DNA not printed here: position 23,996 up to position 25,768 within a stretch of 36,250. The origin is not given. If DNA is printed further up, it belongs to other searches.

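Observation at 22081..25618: Non-Pyl MttB-family gene probably translationally coupled to a large Fe-S flavoprotein gene, with an apparent composition break at the junction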

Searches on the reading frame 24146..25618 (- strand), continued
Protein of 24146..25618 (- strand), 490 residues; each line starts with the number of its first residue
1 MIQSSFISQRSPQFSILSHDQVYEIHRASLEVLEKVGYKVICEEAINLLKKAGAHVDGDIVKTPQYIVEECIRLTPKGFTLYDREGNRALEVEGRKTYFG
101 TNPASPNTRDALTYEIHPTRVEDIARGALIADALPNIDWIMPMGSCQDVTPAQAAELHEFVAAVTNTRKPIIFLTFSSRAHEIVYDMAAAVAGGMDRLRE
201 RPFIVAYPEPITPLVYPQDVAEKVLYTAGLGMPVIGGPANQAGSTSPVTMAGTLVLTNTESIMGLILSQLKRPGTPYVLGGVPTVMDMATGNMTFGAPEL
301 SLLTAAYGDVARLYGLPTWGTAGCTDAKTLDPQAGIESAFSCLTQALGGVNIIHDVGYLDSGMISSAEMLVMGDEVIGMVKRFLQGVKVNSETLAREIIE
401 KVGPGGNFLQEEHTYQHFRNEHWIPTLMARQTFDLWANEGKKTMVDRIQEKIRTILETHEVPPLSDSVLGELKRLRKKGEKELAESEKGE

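Call 24: search_solved_structures(query=L009:7928-9775:-, max_evalue=0.01, show_alignments=1)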
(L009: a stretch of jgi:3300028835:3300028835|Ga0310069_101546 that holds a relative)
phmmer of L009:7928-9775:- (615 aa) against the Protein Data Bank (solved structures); distinct sequences matched with E-value up to 0.01: 4.
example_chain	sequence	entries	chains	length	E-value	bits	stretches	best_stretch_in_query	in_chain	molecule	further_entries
2yxb_A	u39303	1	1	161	7.5e-08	35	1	483-569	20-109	Coenzyme B12-dependent mutase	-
4r3u_C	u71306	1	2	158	3.6e-06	29.4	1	482-570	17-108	2-hydroxyisobutyryl-CoA mutase small subunit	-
4xc6_A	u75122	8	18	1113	0.00028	23.2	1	489-567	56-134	Isobutyryl-CoA mutase fused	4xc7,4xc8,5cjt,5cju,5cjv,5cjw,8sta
8ssl_A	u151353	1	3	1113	0.00028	23.2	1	489-567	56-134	Fused isobutyryl-CoA mutase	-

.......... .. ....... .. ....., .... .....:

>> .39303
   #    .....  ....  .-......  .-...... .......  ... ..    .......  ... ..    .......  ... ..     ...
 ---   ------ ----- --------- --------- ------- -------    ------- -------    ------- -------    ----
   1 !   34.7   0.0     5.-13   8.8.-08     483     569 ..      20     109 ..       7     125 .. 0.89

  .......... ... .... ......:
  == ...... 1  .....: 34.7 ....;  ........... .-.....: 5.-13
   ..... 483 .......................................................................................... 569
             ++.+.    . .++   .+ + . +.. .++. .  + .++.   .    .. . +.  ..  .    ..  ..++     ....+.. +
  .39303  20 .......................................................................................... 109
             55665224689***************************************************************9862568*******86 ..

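Call 36: search_solved_structures(query=window:24146-25618:-, show_alignments=5, max_evalue=1e-40)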
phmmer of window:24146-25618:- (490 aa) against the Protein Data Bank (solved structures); distinct sequences matched with E-value up to 1e-40: 5.
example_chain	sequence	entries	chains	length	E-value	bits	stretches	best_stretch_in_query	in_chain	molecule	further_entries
2qne_A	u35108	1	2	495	3.5e-72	246.9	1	10-482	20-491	Putative methyltransferase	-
9yce_A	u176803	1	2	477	5.4e-72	246.3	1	12-482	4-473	Glycine betaine methyltransferase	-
7xcl_A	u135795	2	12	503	8.6e-70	239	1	11-481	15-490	Trimethylamine methyltransferase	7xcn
7xcm_A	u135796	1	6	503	1.2e-69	238.5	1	11-481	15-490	Trimethylamine methyltransferase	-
4yyc_A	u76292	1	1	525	3.6e-48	167.7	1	6-477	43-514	Putative trimethylamine methyltransferase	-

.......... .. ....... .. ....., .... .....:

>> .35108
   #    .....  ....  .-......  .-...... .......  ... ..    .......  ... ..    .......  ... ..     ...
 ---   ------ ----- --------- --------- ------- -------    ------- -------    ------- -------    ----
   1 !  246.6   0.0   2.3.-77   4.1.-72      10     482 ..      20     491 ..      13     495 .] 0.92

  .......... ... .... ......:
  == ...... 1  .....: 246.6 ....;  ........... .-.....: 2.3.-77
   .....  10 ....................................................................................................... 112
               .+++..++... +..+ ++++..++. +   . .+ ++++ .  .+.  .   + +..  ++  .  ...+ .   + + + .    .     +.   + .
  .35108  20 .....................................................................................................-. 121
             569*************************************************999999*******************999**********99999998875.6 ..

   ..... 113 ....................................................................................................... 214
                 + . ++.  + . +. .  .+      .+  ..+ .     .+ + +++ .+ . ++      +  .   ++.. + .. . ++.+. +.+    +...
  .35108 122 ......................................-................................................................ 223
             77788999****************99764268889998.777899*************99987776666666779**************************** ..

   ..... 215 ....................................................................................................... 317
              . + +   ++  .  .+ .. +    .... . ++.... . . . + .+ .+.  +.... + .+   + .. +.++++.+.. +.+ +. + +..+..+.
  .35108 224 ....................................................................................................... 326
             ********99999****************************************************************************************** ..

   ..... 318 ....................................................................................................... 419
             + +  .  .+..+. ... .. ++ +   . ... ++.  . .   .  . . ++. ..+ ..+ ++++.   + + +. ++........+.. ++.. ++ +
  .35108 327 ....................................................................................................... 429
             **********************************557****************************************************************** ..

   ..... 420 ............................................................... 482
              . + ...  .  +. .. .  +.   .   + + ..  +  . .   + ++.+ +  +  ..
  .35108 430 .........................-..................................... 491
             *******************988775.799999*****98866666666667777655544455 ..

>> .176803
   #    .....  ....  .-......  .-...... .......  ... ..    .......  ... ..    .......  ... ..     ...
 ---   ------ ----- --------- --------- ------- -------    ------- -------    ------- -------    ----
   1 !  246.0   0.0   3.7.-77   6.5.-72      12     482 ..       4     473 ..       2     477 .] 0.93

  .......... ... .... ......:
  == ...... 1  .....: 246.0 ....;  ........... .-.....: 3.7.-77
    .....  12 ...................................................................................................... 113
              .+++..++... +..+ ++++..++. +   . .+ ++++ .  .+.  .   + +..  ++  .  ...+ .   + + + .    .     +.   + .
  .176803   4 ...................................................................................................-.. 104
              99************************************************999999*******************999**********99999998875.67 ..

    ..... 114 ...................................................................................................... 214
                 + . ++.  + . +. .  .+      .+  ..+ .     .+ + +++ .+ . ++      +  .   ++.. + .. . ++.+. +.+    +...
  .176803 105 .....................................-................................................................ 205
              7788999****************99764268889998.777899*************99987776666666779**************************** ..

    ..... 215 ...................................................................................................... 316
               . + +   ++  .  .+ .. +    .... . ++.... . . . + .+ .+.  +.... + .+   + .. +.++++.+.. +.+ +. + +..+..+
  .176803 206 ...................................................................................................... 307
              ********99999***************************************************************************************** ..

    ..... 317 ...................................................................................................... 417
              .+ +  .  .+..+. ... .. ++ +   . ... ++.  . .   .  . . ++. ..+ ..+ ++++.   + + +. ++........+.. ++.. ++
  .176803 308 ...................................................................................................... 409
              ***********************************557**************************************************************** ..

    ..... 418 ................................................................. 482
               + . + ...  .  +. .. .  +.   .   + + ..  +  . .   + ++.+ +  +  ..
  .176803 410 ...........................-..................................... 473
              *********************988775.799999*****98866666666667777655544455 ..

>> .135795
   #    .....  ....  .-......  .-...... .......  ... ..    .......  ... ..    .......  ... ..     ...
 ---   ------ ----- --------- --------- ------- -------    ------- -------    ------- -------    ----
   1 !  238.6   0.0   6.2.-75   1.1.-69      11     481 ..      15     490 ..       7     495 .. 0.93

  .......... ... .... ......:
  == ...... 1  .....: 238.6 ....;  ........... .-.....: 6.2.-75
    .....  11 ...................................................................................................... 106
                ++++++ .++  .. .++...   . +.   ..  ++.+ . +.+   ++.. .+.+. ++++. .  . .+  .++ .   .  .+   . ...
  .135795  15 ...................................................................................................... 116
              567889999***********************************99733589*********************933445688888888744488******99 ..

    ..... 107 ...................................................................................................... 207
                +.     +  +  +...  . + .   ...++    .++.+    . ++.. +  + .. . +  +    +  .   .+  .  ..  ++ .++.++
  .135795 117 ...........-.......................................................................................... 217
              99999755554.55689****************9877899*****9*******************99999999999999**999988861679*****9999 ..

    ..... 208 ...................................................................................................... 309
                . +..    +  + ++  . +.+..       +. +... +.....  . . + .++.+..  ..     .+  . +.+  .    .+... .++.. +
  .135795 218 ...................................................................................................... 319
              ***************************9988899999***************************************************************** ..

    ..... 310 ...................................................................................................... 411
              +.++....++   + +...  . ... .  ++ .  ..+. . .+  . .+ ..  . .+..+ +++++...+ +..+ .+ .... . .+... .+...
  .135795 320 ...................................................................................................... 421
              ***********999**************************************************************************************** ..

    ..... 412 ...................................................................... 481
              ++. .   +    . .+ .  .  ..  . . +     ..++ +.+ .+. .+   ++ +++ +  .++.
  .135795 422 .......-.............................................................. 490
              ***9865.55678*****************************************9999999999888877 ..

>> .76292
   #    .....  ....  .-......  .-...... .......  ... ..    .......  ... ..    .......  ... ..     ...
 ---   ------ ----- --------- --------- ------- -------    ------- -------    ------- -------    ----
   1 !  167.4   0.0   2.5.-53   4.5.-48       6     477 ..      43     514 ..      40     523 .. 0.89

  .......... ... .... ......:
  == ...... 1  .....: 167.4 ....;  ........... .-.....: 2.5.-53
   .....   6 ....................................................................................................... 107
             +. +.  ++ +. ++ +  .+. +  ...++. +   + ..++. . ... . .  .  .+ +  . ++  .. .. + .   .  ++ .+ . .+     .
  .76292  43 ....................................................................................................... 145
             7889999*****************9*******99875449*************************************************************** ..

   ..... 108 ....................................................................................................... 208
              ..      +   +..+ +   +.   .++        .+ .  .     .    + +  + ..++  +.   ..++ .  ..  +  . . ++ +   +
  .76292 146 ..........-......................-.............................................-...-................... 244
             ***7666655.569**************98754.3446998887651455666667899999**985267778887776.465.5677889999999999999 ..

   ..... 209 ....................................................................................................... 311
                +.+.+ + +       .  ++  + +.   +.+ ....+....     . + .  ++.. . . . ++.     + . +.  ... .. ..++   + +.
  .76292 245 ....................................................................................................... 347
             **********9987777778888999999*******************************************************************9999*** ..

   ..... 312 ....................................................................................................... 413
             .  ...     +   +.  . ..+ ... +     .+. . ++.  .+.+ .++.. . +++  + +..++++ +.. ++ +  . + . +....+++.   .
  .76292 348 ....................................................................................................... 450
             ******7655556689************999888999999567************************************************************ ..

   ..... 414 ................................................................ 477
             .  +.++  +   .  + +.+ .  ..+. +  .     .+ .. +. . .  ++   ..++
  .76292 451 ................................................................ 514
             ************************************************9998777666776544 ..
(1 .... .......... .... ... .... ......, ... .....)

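Call 37: find_related_loci(query=window:24146-25618:-, collection=metagenome_contigs, flank=10000)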
Query window:24146-25618:- (490 aa) in metagenome_contigs; peptide patterns used: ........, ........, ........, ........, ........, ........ (x = any residue, [..] = any of these).
78 stretches matched a pattern; 62 encode a relative of the query (tblastn E <= 1e-3); 62 distinct loci.
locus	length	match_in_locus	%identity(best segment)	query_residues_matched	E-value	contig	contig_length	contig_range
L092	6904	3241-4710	99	1-490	0e+0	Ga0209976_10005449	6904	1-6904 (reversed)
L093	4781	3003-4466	91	1-488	0e+0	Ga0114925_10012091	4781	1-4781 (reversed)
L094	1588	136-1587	78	1-485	0e+0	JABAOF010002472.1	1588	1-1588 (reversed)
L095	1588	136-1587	78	1-485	0e+0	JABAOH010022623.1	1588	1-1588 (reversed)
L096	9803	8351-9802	78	1-485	0e+0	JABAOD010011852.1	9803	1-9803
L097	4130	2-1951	77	1-484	0e+0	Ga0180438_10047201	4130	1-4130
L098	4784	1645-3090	77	1-484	0e+0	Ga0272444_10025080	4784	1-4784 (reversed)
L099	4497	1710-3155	77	1-484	0e+0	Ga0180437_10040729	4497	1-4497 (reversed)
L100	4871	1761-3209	76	1-484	0e+0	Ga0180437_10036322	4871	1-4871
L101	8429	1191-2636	75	1-483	0e+0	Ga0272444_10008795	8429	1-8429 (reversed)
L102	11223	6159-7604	75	1-483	0e+0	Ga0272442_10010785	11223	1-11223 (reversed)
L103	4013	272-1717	76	1-483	0e+0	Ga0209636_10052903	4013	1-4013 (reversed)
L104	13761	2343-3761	77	10-483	0e+0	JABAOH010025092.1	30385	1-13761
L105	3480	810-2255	76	1-483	0e+0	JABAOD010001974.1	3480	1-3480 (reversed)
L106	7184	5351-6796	76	1-483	0e+0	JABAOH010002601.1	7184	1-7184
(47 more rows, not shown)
